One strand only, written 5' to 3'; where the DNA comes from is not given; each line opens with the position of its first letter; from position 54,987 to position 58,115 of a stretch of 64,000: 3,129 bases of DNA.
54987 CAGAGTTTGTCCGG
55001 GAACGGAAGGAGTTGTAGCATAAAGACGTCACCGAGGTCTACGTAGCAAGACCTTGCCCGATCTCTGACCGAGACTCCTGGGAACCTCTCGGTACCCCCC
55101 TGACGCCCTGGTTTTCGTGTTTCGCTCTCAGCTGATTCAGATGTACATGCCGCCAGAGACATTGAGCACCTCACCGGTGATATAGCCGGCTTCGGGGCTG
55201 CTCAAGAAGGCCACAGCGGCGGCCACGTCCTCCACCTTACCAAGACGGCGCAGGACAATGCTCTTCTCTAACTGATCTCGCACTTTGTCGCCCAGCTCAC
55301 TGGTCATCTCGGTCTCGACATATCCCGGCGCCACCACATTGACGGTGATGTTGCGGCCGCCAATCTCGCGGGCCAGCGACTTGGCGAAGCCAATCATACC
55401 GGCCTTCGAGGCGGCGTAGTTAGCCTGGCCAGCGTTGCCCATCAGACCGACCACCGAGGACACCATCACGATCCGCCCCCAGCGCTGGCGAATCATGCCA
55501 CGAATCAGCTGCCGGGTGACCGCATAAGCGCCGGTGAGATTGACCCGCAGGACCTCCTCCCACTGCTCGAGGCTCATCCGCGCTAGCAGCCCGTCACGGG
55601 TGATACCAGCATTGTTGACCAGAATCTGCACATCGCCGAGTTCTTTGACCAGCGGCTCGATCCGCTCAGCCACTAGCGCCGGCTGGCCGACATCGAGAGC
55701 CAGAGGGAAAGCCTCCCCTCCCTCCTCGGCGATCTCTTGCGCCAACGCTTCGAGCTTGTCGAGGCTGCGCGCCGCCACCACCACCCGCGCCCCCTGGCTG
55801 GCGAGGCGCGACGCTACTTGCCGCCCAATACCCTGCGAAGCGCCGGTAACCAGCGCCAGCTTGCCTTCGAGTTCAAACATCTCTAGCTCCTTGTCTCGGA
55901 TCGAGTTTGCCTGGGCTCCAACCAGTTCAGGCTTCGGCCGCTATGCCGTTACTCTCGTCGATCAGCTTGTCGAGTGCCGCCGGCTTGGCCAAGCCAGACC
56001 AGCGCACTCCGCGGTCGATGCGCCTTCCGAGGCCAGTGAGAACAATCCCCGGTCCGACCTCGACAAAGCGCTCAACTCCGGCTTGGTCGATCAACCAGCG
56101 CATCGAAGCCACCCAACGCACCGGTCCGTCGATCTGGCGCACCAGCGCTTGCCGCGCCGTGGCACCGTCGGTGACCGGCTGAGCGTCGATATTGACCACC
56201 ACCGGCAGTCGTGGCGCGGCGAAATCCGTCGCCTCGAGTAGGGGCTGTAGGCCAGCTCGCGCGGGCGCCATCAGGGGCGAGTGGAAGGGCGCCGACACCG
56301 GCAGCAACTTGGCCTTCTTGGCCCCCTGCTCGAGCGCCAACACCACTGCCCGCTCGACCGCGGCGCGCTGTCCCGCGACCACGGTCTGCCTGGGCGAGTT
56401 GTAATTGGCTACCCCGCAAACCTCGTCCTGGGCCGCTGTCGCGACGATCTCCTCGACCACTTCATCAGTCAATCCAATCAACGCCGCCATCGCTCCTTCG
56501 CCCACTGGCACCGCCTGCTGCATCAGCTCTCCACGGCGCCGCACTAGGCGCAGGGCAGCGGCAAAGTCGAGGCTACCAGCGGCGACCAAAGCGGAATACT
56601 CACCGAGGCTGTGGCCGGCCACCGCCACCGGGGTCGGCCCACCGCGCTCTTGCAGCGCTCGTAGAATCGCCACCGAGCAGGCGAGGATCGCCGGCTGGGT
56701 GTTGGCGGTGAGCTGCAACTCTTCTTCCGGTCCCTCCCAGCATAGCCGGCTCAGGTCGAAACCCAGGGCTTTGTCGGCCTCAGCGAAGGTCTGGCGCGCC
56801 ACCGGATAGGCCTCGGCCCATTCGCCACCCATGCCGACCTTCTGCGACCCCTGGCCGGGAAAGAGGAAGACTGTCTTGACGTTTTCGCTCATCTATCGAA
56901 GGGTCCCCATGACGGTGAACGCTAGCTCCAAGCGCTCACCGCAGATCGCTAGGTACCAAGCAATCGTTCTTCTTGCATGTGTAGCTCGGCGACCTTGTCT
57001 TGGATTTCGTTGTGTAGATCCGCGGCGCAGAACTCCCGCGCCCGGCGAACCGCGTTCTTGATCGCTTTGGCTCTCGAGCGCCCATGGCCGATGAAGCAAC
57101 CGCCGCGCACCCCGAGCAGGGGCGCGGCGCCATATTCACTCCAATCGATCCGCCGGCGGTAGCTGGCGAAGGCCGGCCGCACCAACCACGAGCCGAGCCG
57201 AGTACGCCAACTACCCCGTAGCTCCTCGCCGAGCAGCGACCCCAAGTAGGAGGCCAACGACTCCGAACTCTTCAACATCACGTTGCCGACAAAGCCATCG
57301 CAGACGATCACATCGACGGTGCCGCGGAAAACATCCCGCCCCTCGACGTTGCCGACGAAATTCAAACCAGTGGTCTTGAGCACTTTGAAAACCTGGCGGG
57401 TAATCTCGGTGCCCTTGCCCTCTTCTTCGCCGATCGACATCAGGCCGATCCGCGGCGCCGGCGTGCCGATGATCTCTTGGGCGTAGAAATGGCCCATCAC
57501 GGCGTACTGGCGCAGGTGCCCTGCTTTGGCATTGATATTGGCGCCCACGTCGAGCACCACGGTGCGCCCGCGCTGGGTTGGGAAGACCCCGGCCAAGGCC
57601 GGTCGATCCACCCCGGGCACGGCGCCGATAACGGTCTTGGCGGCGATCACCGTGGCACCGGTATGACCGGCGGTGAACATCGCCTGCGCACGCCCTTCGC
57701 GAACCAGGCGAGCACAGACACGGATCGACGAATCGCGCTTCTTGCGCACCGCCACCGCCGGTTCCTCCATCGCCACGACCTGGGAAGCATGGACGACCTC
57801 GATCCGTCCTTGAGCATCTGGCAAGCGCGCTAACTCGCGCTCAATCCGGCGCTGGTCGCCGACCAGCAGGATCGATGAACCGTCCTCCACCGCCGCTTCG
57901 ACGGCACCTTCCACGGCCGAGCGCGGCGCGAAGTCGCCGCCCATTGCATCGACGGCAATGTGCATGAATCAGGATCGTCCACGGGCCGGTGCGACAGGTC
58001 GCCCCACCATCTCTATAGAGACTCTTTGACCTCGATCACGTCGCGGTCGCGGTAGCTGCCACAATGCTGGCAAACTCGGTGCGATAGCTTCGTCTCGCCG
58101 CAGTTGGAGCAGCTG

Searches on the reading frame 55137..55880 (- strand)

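Call 53: search_protein_families(library=pfam, proteins=[window:55137-55880:-], max_evalue=0.0001)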
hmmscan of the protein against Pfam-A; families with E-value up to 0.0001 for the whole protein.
window:55137-55880:- (247 aa): 4 families
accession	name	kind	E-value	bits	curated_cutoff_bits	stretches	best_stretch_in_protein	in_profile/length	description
PF00106.31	adh_short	-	1.8e-64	217.3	26.6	1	7-199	1-193/195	short chain dehydrogenase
PF13561.12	adh_short_C2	-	1.1e-63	215.5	27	1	13-245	1-235/236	Enoyl-(Acyl carrier protein) reductase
PF08659.16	KR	-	1.4e-24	87.5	22.6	1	10-171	4-165/180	KR domain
PF23441.1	SDR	-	1.1e-05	25.3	27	1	153-246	161-256/258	SDR-like rossmann domain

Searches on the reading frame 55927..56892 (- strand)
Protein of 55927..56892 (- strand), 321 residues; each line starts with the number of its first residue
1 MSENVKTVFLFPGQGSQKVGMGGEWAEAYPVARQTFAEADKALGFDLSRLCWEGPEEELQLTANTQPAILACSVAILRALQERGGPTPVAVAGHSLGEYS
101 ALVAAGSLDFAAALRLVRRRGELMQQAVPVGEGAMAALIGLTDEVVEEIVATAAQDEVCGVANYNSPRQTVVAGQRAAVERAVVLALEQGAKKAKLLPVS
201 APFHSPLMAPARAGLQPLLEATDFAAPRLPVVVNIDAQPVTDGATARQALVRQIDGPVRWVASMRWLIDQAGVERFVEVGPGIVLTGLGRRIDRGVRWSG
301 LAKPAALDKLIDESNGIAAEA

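Call 53: search_protein_families(library=pfam, proteins=[window:55927-56892:-], max_evalue=0.0001)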
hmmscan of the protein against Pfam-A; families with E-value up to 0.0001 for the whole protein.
window:55927-56892:- (321 aa): 1 family
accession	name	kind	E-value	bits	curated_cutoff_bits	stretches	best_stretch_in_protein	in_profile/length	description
PF00698.26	Acyl_transf_1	-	4.9e-40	138.4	32.7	1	8-285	1-271/319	Acyl transferase domain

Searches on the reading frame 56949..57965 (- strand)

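Call 53: search_protein_families(library=pfam, proteins=[window:56949-57965:-], max_evalue=0.0001)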
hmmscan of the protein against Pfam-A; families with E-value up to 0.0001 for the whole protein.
window:56949-57965:- (338 aa): 1 family
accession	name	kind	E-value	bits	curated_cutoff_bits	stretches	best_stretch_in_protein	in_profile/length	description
PF02504.20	FA_synthesis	-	2.4e-107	359.2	29.1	1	1-316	1-320/324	Fatty acid synthesis protein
